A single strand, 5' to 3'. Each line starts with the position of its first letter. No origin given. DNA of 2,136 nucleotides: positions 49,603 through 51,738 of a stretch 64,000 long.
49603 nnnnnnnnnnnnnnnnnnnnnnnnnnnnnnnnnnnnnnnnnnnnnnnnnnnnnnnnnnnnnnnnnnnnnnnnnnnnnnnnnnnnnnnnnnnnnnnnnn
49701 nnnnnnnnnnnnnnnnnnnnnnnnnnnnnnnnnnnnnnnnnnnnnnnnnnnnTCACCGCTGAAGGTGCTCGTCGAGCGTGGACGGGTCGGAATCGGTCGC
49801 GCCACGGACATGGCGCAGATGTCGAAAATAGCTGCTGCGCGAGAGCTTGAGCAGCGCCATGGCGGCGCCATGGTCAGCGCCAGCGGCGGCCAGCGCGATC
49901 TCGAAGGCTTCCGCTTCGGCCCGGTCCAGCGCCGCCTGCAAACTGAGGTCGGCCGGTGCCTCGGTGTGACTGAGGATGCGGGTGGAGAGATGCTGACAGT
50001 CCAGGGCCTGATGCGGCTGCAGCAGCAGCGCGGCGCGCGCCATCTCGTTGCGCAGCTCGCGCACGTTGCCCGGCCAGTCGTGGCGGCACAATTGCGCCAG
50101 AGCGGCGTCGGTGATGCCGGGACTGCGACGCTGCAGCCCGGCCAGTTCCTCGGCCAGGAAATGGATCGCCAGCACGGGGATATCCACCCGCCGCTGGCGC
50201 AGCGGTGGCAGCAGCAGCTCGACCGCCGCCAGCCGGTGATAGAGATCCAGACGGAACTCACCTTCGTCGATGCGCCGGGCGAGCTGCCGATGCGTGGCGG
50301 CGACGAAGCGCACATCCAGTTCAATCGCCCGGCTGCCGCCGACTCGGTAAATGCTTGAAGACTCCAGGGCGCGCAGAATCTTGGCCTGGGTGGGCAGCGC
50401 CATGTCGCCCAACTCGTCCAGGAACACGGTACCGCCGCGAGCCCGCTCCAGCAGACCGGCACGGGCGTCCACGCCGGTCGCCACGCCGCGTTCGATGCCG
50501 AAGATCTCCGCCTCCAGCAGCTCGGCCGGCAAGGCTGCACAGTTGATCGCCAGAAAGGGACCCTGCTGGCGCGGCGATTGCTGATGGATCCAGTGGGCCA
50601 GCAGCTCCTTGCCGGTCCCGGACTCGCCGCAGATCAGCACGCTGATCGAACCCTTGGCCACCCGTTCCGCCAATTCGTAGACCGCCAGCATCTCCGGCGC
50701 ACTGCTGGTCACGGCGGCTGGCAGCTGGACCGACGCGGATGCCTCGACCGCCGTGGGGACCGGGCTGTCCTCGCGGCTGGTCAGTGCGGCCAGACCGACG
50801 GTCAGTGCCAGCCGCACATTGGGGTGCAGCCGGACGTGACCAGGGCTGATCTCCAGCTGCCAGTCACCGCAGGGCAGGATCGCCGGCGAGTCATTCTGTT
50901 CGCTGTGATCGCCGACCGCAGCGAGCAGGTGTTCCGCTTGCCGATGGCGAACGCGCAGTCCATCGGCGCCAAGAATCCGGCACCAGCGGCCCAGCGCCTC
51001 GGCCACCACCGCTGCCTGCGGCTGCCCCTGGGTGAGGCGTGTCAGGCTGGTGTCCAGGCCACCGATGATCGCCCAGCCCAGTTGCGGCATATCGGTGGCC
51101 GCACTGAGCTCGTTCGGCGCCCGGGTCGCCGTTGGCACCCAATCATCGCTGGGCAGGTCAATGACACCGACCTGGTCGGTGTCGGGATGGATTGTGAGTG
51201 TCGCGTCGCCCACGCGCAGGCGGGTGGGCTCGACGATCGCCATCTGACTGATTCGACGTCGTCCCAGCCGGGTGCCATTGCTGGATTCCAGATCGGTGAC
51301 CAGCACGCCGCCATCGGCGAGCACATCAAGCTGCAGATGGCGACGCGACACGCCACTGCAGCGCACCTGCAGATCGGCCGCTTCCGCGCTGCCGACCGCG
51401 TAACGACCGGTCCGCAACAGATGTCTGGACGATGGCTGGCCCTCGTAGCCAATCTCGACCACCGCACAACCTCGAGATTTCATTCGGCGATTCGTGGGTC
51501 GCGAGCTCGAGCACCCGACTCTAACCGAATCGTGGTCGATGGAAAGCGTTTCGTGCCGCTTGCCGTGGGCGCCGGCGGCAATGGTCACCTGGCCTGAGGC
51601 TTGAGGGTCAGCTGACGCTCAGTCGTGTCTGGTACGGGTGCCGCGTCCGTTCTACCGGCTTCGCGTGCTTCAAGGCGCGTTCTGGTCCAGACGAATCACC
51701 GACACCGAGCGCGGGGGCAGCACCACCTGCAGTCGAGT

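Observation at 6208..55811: Recurrent C-terminal F-x-[DN]-G-[FM]-E tail on five unrelated signal-peptide proteins: a possible unrecognised sorting or processing tag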

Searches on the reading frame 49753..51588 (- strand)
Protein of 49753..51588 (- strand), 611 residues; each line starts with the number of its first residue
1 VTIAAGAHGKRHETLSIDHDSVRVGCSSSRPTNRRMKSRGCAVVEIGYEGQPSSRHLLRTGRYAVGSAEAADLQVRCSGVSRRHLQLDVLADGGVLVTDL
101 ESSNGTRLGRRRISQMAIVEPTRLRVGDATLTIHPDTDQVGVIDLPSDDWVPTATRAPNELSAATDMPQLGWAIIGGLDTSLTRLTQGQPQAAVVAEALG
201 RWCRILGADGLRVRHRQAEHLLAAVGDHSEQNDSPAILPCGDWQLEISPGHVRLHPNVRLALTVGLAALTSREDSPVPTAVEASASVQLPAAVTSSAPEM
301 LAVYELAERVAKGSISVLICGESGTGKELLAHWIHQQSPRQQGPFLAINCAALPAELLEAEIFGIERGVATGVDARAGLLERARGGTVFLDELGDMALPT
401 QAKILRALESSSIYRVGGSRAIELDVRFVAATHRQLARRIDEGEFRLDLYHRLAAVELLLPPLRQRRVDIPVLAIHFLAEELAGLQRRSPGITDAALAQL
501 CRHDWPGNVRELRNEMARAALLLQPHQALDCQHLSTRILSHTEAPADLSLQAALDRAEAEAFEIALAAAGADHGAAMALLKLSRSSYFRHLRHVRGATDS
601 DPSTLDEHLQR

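Call 21: search_protein_families(library=pfam, proteins=[window:49753-51588:-], max_evalue=0.001)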
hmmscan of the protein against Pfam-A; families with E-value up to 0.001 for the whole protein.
window:49753-51588:- (611 aa): 6 families
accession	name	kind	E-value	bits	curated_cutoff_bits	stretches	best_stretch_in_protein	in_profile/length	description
PF00158.32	Sigma54_activat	-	3.1e-57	193.4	20.2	1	295-458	3-167/168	Sigma-54 interaction domain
PF25601.1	AAA_lid_14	-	9.3e-20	70.7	27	1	464-544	1-80/87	AAA+ ATPase lid domain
PF14532.12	Sigma54_activ_2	-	2.8e-17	63.7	25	1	307-463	14-138/138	Sigma-54 interaction domain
PF00498.31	FHA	-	5.8e-11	43.1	20.7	1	63-128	1-62/67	FHA domain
PF16697.10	Yop-YscD_cpl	-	6e-10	39.7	33.2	1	56-135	12-92/94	Inner membrane component of T3SS, cytoplasmic domain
PF00493.29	MCM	-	6e-05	22.7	23.3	1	311-413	54-150/224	MCM P-loop domain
